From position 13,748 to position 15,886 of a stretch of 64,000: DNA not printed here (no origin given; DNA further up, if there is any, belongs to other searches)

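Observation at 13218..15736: Intact GlgX/isoamylase-like gene with all GH13 catalytic residues replaced, translationally coupled to TraX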

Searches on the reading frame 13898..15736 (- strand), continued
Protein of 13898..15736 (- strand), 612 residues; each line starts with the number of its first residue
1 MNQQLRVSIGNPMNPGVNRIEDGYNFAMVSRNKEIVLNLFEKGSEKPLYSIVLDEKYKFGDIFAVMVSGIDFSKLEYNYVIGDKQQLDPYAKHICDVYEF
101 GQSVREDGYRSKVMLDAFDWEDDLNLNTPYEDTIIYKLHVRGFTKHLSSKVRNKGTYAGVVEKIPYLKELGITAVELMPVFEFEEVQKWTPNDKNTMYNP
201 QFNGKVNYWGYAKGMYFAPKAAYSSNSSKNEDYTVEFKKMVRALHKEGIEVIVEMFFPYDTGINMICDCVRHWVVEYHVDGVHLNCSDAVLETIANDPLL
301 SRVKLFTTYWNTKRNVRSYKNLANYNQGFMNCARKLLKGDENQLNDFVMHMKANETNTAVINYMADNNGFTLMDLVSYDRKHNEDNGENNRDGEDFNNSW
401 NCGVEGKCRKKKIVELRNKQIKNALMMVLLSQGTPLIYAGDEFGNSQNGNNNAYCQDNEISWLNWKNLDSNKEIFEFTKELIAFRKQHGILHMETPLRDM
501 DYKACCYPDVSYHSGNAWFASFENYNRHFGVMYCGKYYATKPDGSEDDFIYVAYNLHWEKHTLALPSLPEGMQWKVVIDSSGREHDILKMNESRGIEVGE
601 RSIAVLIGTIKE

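Call 15: find_related_loci(query=A1, collection=genome_contigs, flank=10000)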
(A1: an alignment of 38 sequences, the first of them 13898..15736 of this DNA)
Query A1 (612 aa) in genome_contigs; peptide patterns used: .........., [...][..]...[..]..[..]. (x = any residue, [..] = any of these).
600 stretches matched a pattern (row limit reached: there are more); 599 encode a relative of the query (tblastn E <= 1e-3); the best 80 are kept; 80 distinct loci.
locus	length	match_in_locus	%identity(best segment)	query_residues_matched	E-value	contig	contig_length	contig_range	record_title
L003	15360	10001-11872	46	5-608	1e-169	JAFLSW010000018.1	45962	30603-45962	MAG: Lachnospiraceae bacterium isolate HAN037 Seq18, whole genome shotgun sequence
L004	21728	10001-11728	46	12-589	2e-168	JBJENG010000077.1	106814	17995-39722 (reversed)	MAG: Blautia sp. isolate LOHA32_bin.009 NODE_53_length_106814_cov_11.554829, whole genome shotgun sequence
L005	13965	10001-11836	45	4-612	6e-165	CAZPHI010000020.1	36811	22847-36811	MAG TPA_asm: uncultured Lachnospiraceae bacterium isolate SRP192927_co8_25 genome assembly, contig: NODE_803_length_3681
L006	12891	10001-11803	44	10-608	3e-163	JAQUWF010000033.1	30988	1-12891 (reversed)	MAG: Lachnospiraceae bacterium isolate STD2_184 NODE_5135_length_30988_cov_9.180001_Sandtown_D2, whole genome shotgun se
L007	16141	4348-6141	43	2-580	9e-162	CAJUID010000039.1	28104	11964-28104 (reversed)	MAG TPA_asm: uncultured Lachnospiraceae bacterium isolate MGBC137941 genome assembly, contig: MGBC137941.39, whole genom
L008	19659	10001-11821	44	3-608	6e-166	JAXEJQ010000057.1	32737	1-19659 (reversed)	MAG: Candidatus Limivivens sp. isolate SUG2737 k141_2159858, whole genome shotgun sequence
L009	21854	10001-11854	42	1-605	7e-163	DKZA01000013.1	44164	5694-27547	MAG TPA_asm: Lachnospiraceae bacterium UBA7086 UBA7086_contig_6747, whole genome shotgun sequence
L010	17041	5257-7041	41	12-605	2e-154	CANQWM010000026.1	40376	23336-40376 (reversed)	MAG: uncultured Acetatifactor sp. isolate Lapin-012__bin95 genome assembly, contig: Lapin-012__NODE_1628_length_40376_co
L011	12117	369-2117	43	27-583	6e-154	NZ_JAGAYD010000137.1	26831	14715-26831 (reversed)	MAG: Butyrivibrio sp. isolate RGIG8880 Water_deer_Omasum-5__c84019, whole genome shotgun sequence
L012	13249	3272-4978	41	2-612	8e-153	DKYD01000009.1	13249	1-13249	MAG TPA_asm: Lachnospiraceae bacterium UBA7109 UBA7109_contig_12851, whole genome shotgun sequence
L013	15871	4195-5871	42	10-607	2e-151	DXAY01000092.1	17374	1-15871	MAG TPA_asm: Candidatus Mediterraneibacter stercoravium isolate CHK196-3914 CHK196__C57726_L17374_SAMEA5754840, whole ge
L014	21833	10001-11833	41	12-612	9e-149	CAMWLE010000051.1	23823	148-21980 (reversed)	MAG TPA_asm: uncultured bacterium isolate SRR14411328_bin.10_metawrap_v1.3_MAG genome assembly, contig: NODE.722_length_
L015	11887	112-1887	41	1-574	3e-148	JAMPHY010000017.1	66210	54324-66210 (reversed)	MAG: Clostridiales bacterium isolate NALB_7961_5 Scaffold_#17__SCF_017___66210_bp, whole genome shotgun sequence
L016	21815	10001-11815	41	1-607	5e-147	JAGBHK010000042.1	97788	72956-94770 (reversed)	MAG: Lachnospiraceae bacterium isolate RGIG9121 Water_deer_Rectum.Co__c1450394, whole genome shotgun sequence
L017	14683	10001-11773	40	22-612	2e-146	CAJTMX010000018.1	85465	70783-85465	MAG TPA_asm: uncultured Acetatifactor sp. isolate MGBC100310 genome assembly, contig: MGBC100310.18, whole genome shotgu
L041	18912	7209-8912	39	2-608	2e-145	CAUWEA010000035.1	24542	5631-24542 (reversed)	MAG: uncultured Faecalimonas sp. isolate SRS17165165__bin22 genome assembly, contig: SRS17165165_NODE_757_length_24542_c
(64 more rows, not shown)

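Call 24: find_encoding_contigs(protein=P0019, flank=8000, max_places=2)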
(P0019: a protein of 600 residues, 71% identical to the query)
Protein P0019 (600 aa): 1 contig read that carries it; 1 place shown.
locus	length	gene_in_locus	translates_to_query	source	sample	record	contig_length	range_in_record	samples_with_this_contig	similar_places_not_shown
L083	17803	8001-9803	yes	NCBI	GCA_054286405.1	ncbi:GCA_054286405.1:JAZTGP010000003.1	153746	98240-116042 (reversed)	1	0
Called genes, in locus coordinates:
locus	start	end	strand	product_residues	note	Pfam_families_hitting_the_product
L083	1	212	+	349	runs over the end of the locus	PF02030:Lipoprotein_8, PF13531:SBP_bac_11, PF01547:SBP_bac_1, PF13416:SBP_bac_8, PF13343:SBP_bac_6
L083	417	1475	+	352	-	PF02661:Fic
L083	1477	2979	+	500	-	PF12161:HsdM_N, PF02384:N6_Mtase, PF01170:UPF0020, PF07669:Eco57I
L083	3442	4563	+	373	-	PF01420:Methylase_S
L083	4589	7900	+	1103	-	PF13643:DUF4145 (weak), PF13588:HSDR_N_2 (weak), PF04313:HSDR_N, PF00270:DEAD, PF04851:ResIII, PF18766:SWI2_SNF2, PF00271:Helicase_C (weak), PF08463:EcoEI_R_C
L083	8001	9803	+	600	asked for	PF00128:Alpha-amylase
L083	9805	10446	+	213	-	PF05857:TraX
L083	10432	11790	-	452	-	PF27429:LB_356 (faint)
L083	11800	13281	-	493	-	PF03062:MBOAT, PF13813:MBOAT_2 (weak)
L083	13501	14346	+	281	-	PF00082:Peptidase_S8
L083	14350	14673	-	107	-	PF07883:Cupin_2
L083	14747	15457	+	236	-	PF13672:PP2C_2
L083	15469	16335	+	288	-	PF00069:Pkinase, PF07714:PK_Tyr_Ser-Thr, PF03109:ABC1 (faint)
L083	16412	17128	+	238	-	PF00899:ThiF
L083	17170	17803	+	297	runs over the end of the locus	PF00132:Hexapep (faint)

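Call 25: find_encoding_contigs(protein=P0017, flank=8000, max_places=2)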
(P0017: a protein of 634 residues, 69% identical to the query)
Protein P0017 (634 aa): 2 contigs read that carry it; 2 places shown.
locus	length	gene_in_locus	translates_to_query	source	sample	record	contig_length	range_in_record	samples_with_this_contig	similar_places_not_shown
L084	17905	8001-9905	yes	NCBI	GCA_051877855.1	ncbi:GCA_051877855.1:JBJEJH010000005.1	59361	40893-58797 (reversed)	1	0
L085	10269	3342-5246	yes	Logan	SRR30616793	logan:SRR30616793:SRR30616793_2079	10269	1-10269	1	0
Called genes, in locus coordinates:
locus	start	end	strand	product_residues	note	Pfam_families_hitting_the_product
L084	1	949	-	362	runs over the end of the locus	PF00579:tRNA-synt_1b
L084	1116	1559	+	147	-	-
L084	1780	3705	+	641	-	PF00795:CN_hydrolase, PF02540:NAD_synthase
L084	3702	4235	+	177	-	PF12844:HTH_19, PF13443:HTH_26 (weak), PF13560:HTH_31 (weak), PF01381:HTH_3, PF02311:AraC_binding (weak), PF07883:Cupin_2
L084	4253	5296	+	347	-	PF00005:ABC_tran, PF08402:TOBE_2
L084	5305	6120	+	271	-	PF00528:BPD_transp_1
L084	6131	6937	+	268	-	PF00528:BPD_transp_1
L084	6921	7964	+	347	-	PF02030:Lipoprotein_8, PF01547:SBP_bac_1, PF13531:SBP_bac_11, PF13416:SBP_bac_8, PF13343:SBP_bac_6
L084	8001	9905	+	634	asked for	PF00128:Alpha-amylase (weak)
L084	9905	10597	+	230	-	PF05857:TraX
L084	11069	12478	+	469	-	PF04715:, PF00425:Chorismate_bind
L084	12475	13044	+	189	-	PF00117:GATase, PF07722:Peptidase_C26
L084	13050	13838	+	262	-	PF00218:IGPS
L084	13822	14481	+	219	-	PF00697:PRAI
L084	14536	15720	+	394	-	PF00291:PALP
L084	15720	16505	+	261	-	PF00290:Trp_syntA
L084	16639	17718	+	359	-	-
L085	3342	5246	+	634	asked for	PF00128:Alpha-amylase (weak)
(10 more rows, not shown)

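Call 27: find_encoding_contigs(protein=P0059, flank=8000, max_places=2)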
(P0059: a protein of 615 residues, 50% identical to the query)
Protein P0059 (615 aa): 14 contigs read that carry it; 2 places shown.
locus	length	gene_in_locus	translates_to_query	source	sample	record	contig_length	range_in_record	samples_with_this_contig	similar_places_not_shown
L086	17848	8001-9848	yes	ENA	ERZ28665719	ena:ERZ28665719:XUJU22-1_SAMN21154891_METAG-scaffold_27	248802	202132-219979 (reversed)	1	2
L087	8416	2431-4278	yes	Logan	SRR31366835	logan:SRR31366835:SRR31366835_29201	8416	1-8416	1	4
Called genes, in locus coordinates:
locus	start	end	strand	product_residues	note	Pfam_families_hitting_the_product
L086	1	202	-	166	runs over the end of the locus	PF18988:DUF5721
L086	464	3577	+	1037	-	PF00884:Sulfatase, PF01663:Phosphodiest (faint), PF00884:Sulfatase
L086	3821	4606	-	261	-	PF00528:BPD_transp_1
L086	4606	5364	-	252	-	PF00005:ABC_tran, PF13304:AAA_21 (faint)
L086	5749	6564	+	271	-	PF00574:CLP_protease, PF25145:NfeD1b_N (weak)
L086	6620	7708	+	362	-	PF13353:Fer4_12 (weak), PF04055:Radical_SAM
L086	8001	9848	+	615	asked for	PF00128:Alpha-amylase (weak)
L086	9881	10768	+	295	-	-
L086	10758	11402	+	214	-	PF00702:Hydrolase, PF12710:HAD (weak), PF13419:HAD_2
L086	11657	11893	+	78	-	-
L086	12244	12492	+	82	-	-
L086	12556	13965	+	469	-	PF04715:, PF00425:Chorismate_bind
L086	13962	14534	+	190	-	PF00117:GATase, PF07722:Peptidase_C26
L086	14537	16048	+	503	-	PF00218:IGPS, PF00697:PRAI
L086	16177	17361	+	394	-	PF00291:PALP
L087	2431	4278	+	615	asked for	PF00128:Alpha-amylase (weak)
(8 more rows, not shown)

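Call 28: find_encoding_contigs(protein=P0090, flank=8000, max_places=1)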
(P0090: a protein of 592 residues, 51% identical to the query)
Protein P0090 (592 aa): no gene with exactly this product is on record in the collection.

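Call 29: find_related_loci(query=window:13898-15736:-, collection=metagenome_contigs, flank=6000)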
Query window:13898-15736:- (612 aa) in metagenome_contigs; peptide patterns used: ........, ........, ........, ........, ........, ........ (x = any residue, [..] = any of these).
39 stretches matched a pattern; 23 encode a relative of the query (tblastn E <= 1e-3); 23 distinct loci.
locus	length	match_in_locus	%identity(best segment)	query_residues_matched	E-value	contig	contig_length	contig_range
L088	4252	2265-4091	46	10-608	5e-177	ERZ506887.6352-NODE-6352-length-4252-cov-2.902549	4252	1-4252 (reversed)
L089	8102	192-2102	39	16-606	7e-143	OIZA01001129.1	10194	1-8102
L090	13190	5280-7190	39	16-606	8e-143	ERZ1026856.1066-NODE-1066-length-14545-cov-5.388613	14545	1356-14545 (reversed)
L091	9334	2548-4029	44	120-606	3e-141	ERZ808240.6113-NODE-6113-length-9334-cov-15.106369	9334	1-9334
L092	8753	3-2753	45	58-606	3e-138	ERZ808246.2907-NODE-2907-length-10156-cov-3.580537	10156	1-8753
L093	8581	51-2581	44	58-606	2e-115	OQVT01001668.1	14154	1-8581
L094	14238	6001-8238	31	1-608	2e-99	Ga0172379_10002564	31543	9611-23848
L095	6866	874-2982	31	1-607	5e-89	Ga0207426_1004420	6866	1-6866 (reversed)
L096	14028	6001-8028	32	1-581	3e-89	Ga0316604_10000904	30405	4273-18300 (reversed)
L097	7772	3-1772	33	75-581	1e-85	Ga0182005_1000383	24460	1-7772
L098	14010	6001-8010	29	3-580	5e-82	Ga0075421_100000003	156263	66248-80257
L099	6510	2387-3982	33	60-514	2e-81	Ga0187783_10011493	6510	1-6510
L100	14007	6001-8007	31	10-581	7e-81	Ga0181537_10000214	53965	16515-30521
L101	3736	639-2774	29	10-607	7e-81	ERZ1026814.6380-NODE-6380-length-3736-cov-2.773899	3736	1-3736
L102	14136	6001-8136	29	10-607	2e-80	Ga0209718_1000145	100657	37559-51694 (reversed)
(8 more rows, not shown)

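Call 30: find_encoding_contigs(protein=P0001, flank=8000, max_places=3)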
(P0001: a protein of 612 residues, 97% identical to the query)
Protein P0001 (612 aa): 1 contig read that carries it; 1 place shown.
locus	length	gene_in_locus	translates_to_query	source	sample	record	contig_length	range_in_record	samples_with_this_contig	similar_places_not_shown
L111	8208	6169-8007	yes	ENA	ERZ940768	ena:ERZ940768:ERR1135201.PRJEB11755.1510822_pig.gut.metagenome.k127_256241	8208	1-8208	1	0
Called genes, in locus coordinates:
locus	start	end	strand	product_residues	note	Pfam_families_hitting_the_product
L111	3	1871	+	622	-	?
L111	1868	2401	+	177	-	PF12844:HTH_19, PF13560:HTH_31 (weak), PF01381:HTH_3, PF16867:DMSP_lyase (weak), PF02311:AraC_binding (weak), PF07883:Cupin_2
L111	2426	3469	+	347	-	PF00005:ABC_tran, PF08402:TOBE_2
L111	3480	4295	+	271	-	PF00528:BPD_transp_1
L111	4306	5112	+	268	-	PF00528:BPD_transp_1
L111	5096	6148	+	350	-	PF02030:Lipoprotein_8, PF13531:SBP_bac_11, PF01547:SBP_bac_1, PF13416:SBP_bac_8, PF13343:SBP_bac_6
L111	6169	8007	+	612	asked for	PF00128:Alpha-amylase (weak)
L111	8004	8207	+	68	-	?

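Call 31: find_encoding_contigs(protein=P0007, flank=8000, max_places=2)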
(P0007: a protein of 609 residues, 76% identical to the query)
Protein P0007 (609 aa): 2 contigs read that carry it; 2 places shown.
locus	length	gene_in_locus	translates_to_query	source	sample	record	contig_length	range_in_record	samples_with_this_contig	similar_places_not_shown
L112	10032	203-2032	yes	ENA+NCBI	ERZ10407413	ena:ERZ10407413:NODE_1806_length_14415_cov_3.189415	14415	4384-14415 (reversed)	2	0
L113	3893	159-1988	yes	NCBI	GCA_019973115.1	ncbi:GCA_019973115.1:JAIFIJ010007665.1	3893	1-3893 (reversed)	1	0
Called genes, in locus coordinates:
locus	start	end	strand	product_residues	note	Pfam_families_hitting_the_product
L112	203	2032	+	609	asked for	PF00128:Alpha-amylase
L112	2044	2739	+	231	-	PF05857:TraX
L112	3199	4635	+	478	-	PF04715:, PF00425:Chorismate_bind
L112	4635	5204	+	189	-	PF00117:GATase, PF07722:Peptidase_C26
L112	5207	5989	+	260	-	PF00218:IGPS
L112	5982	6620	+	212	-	PF00697:PRAI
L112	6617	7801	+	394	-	PF00291:PALP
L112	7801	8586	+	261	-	PF00290:Trp_syntA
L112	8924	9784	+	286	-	PF00082:Peptidase_S8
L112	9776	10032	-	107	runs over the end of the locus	PF07883:Cupin_2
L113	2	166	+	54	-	?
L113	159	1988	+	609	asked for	PF00128:Alpha-amylase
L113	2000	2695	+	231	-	PF05857:TraX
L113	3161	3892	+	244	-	?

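Call 34: predict_structure(alignment_id=A1)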
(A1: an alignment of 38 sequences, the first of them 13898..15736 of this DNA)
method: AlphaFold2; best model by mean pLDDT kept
length: 612 residues; sequences in the alignment: 38
mean_pLDDT: 78.8   pTM: 0.86
mean pLDDT of the five models: 78.8, 75.4, 74.7, 73.6, 72.6
residues with pLDDT >= 90: 254; 70-90: 205; 50-70: 63; < 50: 90
segments of 3 or more residues with pLDDT < 50: 199-202, 378-406, 444-467, 500-525, 589-591
pLDDT, mean of each block of 10 residues (from residue 1): 81 95 95 97 93 97 96 95 92 91 83 93 93 92 78 92 94 95 83 59 65 90 83 93 98 92 94 96 90 89 87 65 90 80 80 85 74 56 38 44 51 78 92 84 43 37 48 86 92 74 38 29 52 68 81 83 78 88 59 72 87 66
secondary structure, 60 per line:
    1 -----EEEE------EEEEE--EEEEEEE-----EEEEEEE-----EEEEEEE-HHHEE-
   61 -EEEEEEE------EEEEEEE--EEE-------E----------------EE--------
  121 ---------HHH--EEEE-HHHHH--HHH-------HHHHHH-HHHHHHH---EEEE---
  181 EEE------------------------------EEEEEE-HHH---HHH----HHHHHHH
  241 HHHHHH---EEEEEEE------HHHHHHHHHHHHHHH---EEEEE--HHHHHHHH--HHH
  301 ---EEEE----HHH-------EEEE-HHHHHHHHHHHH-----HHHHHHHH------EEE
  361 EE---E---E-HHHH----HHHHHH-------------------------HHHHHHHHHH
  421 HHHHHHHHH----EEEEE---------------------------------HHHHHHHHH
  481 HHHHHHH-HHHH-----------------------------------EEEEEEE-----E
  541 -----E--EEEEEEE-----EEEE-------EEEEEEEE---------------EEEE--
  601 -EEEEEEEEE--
elements in order: E6-9 E16-20 E23-29 E35-41 E47-53 E62-68 E75-81 E84-86 E135-138 H140-144 H157-162 H164-170 E174-177 E181-183 E214-219 H234-246 E250-256 H263-277 E281-285 H288-295 E304-307 E322-325 H327-338 H344-351 E358-362 H372-375 H380-385 H411-429 E434-438 H472-487 H489-492 E528-534 E549-555 E561-564 E572-579 E595-598 E602-610

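Call 38: fold_search(model_id=the predicted structure, library=pdb)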
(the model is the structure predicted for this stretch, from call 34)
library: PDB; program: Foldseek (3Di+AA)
matches with E <= 10: 1639; with E <= 0.001: 441
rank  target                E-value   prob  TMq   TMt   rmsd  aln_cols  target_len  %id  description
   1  9j6x_B                2.9e-48  1.00  0.80  0.70   6.0       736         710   26  Cryo-EM structure of the rice isoamylase ISA1-ISA2 heterocomplex (released 2025-05-28)
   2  9j60_B                3.4e-48  1.00  0.80  0.71   6.2       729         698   26  Cryo-EM structure of the rice isoamylase ISA1 dimer (released 2025-05-28)
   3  9lfn_A                1.2e-47  1.00  0.81  0.72   6.0       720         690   27  Cryo-EM structure of the rice isoamylase ISA1-ISA2 heterocomplex incubated with Amylopectin (released 2025-05-28)
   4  9j6x_A                2.2e-47  1.00  0.80  0.70   6.2       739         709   26  Cryo-EM structure of the rice isoamylase ISA1-ISA2 heterocomplex (released 2025-05-28)
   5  9j60_A                6.3e-47  1.00  0.81  0.76   5.6       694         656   28  Cryo-EM structure of the rice isoamylase ISA1 dimer (released 2025-05-28)
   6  9lfn_B                1.4e-46  1.00  0.80  0.69   6.2       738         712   26  Cryo-EM structure of the rice isoamylase ISA1-ISA2 heterocomplex incubated with Amylopectin (released 2025-05-28)
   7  9xve_A                2.9e-46  1.00  0.77  0.73   6.1       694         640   28  Arabidopsis ISA1-ISA1 homodimer (released 2026-04-08)
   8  9xvg_B                1.0e-45  1.00  0.77  0.73   6.0       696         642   28  Maltoheptaose-incubated Arabidopsis ISA1-ISA1 homodimer (released 2026-04-08)
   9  9xvv_A                1.3e-45  1.00  0.77  0.67   7.0       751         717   27  Maltoheptaose-bound Arabidopsis ISA2-ISA1-ISA1 heterotrimer (released 2026-04-08)
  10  4okd_B                1.5e-45  1.00  0.80  0.63   6.0       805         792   26  Crystal Structure of Chlamydomonas reinhardtii Isoamylase 1 (ISA1) in complex with maltoheptaose (released 2014-07-02)
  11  9xvg_A                1.5e-45  1.00  0.77  0.72   6.0       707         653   28  Maltoheptaose-incubated Arabidopsis ISA1-ISA1 homodimer (released 2026-04-08)
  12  4okd_A                3.1e-45  1.00  0.78  0.61   6.8       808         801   25  Crystal Structure of Chlamydomonas reinhardtii Isoamylase 1 (ISA1) in complex with maltoheptaose (released 2014-07-02)
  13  4j7r_B                6.3e-45  1.00  0.78  0.61   6.8       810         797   26  Crystal Structure of Chlamydomonas reinhardtii Isoamylase 1 (ISA1) (released 2014-03-19)
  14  4j7r_A                1.4e-44  1.00  0.79  0.62   6.4       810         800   26  Crystal Structure of Chlamydomonas reinhardtii Isoamylase 1 (ISA1) (released 2014-03-19)
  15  2vuy_A                7.3e-44  1.00  0.76  0.66   7.2       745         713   29  Crystal structure of Glycogen Debranching exzyme TreX from Sulfolobus solfatarius (released 2008-07-29)
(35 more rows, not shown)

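Call 62: search_protein_representatives(protein=window:13898-15736:-)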
Query: 612 residues. Proteins with E-value up to 0.001 (for the whole library): 12793; up to 1e-10: 6808; up to 1e-30: 1654. The best 150 are listed.
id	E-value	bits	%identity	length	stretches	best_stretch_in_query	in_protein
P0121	7.1e-183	626.0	48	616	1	2-608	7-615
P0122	6.4e-178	609.6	49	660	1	4-588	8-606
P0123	6.9e-178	609.5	48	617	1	5-606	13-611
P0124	1.7e-177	608.2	48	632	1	4-607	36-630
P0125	1.3e-171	588.7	47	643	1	5-585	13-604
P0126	6.1e-169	579.9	46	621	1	9-608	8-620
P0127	2.4e-163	561.4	47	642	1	12-584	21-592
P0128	9.6e-163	559.5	45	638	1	5-609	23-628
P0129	2.8e-162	557.9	48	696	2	205-608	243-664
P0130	4.9e-159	547.2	46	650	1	5-609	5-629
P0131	5.6e-159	547.0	44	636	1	4-609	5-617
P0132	1.4e-158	545.7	47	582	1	3-609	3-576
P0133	1.7e-158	545.4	49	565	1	1-594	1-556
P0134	2.4e-158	544.9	48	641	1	55-580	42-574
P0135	9.5e-158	543.0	46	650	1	5-608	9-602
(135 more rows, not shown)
